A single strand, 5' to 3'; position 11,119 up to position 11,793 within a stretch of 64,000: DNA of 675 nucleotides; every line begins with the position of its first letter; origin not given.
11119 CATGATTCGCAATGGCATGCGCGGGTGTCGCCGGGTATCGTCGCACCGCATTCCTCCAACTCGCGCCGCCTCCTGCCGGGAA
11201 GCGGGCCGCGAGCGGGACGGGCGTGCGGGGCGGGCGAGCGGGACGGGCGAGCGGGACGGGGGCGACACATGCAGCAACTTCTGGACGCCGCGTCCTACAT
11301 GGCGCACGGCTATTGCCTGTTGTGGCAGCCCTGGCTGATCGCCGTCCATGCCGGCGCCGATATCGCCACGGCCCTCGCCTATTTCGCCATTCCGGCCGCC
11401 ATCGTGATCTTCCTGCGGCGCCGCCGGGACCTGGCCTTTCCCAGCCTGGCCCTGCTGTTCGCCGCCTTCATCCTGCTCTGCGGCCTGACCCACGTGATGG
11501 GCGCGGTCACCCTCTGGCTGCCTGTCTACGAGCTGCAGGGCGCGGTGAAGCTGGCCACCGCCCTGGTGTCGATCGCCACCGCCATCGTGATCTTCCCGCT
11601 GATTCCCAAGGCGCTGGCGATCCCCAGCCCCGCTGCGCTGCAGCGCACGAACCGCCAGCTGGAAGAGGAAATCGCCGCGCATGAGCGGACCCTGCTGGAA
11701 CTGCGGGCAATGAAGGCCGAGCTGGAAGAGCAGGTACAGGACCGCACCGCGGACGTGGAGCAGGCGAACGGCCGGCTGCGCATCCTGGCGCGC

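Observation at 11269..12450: HWE histidine kinase whose sensor is an ethylene-binding-domain look-alike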

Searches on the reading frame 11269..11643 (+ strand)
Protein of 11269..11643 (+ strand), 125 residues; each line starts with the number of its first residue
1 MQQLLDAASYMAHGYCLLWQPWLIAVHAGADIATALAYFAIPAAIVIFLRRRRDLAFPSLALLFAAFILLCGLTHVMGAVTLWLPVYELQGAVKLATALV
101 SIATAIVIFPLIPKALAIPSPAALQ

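Call 12: search_dna_similar(query=window:11269-11643:+, collection=plasmids, mode=protein, max_rows=40, max_evalue=0.001)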
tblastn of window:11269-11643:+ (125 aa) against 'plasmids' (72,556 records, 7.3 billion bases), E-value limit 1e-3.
Records with a match: 19; places in all: 23; records where one place covers at least 80% of the query: 19.
Best place of each record, by identity: <60% 19.
By first word of the organism name: Azospirillum 7; Acaryochloris 3; Rhodovastum 2; Novosphingobium 2; Blastomonas 1; Kovacikia 1; Rhizobium 1; Pseudanabaena 1; Eleftheria 1.
By predicted mobility (MOB-suite, as given by PLSDB): non-mobilizable 11; mobilizable 5; conjugative 3.
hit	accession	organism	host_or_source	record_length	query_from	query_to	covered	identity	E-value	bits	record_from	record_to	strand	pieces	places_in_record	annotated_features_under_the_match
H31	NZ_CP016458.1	Blastomonas sp. RAC04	Microbial isolate,Algal phycosphere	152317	1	124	99%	53.2%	4e-26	108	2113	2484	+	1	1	sensor histidine kinase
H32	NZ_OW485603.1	Rhodovastum atsumiense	-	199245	2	125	99%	50.0%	1e-22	99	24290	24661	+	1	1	PAS domain-containing protein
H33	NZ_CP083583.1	Kovacikia minuta CCNUW1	cell culture,fresh water lake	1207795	4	125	98%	49.2%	6e-25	104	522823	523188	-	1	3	record has no annotation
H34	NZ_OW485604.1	Rhodovastum atsumiense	-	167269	13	125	90%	52.2%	3e-22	97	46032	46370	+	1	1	PAS domain S-box protein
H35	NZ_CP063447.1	Novosphingobium sp. ES2-1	mixed culture,activated sludge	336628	13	125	90%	52.2%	6e-22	96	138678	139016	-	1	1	ATP-binding protein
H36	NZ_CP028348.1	Novosphingobium sp. THN1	cell culture,surface water of Lake Taihu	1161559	13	125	90%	52.2%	2e-21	95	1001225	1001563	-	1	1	record has no annotation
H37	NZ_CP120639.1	Rhizobium sp. 32-5/1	Vicia cracca,cell cilture,root nodule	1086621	3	125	98%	47.2%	1e-20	93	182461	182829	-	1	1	record has no annotation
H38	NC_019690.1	Pseudanabaena sp. PCC 7367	-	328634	4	125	98%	45.9%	2e-24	103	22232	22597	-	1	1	PAS domain S-box protein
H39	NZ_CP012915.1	Azospirillum brasilense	Digitaria eriantha,microbe,root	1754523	1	124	99%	44.4%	5e-20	91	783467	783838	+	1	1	none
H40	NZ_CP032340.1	Azospirillum brasilense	soil sample,Agricultural field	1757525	1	124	99%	44.4%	5e-20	91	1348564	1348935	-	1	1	none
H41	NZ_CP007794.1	Azospirillum argentinense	Triticum aestivum L.,Root,wheat ...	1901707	1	124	99%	44.4%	6e-20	91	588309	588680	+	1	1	record has no annotation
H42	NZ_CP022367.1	Azospirillum sp. TSH58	single cell,paddy soils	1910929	1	124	99%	44.4%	7e-20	91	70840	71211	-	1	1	record has no annotation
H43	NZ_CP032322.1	Azospirillum argentinense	soil sample,Agricultural field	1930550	1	124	99%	44.4%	7e-20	91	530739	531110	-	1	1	record has no annotation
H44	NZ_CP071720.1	Acaryochloris sp. 'Moss Beach'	culture,intertidal zone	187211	1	125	100%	43.2%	1e-16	81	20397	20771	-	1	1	none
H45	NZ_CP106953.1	Eleftheria terrae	soil sample,soil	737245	7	125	95%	45.4%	3e-16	80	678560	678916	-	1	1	ATP-binding protein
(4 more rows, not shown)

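Call 14: get_annotated_region(hit=H39, flank=4000)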
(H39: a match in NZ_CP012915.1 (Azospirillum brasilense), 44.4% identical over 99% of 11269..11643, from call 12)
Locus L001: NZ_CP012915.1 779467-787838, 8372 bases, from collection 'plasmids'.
description: Azospirillum brasilense strain Sp 7 plasmid ABSP7_p1, complete sequence
organism: Azospirillum brasilense (NCBI taxid 192)
taxonomy: Bacteria; Pseudomonadota; Alphaproteobacteria; Rhodospirillales; Azospirillaceae; Azospirillum; Azospirillum brasilense
host: -; source: Digitaria eriantha,microbe,root; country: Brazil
typing (MOB-suite, as given by PLSDB): non-mobilizable; replicon rep_cluster_622
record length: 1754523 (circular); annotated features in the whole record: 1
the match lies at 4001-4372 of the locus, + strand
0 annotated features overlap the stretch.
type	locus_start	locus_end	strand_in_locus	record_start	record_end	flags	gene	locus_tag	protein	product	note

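Call 15: get_annotated_region(hit=H31, flank=5000)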
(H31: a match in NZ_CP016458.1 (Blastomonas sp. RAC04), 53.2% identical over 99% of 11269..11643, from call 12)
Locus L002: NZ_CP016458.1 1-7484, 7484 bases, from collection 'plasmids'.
description: Blastomonas sp. RAC04 plasmid pBSY18_2, complete sequence
organism: Blastomonas sp. RAC04 (NCBI taxid 1842535)
taxonomy: Bacteria; Pseudomonadota; Alphaproteobacteria; Sphingomonadales; Sphingomonadaceae; Blastomonas; Blastomonas sp. RAC04
host: -; source: Microbial isolate,Algal phycosphere; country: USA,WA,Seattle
typing (MOB-suite, as given by PLSDB): mobilizable; relaxase MOBF
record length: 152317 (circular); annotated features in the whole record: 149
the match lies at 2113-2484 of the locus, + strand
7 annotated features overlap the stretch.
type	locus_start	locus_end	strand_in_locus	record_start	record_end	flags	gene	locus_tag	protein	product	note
CDS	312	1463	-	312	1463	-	-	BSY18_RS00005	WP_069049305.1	site-specific integrase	GO:0015074 - DNA integration [Evidence IEA]; GO:0006310 - DNA recombination [Evidence IEA]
CDS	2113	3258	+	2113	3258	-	-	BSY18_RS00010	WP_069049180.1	sensor histidine kinase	GO:0007165 - signal transduction [Evidence IEA]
CDS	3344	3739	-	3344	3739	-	-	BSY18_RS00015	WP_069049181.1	response regulator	-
CDS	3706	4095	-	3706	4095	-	-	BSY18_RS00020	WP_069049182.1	response regulator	GO:0000160 - phosphorelay signal transduction system [Evidence IEA]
CDS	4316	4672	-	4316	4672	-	-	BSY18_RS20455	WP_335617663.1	helix-turn-helix domain-containing protein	-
CDS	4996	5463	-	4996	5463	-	-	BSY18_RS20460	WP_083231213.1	enoyl-CoA hydratase-related protein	-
CDS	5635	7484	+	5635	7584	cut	-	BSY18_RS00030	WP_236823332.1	FUSC family protein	GO:0006810 - transport [Evidence IEA]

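Call 49: search_protein_representatives(protein=window:11269-11643:+)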
Query: 125 residues. Proteins with E-value up to 0.001 (for the whole library): 8289; up to 1e-10: 5857; up to 1e-30: 338. The best 150 are listed.
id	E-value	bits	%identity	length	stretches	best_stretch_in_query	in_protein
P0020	7.5e-48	178.2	66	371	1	2-125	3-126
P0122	6.5e-47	175.2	68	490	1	2-123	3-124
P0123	1.2e-46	174.3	67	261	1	3-125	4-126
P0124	1.7e-46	173.9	66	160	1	1-125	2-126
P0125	6.1e-46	172.1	67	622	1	3-125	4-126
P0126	1.7e-44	167.4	65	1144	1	5-125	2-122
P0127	1.8e-44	167.3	68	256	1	1-125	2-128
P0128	3.4e-43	163.2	63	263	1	3-123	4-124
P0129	1.1e-42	161.5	65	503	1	5-125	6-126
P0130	1.2e-42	161.4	66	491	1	8-125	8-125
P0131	1.2e-42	161.4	62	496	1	8-125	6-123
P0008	2.7e-42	160.3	64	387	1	3-125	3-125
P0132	3.4e-42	160.0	66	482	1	8-121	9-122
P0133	3.9e-42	159.8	66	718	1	2-125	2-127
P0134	8.3e-42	158.7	62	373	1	3-122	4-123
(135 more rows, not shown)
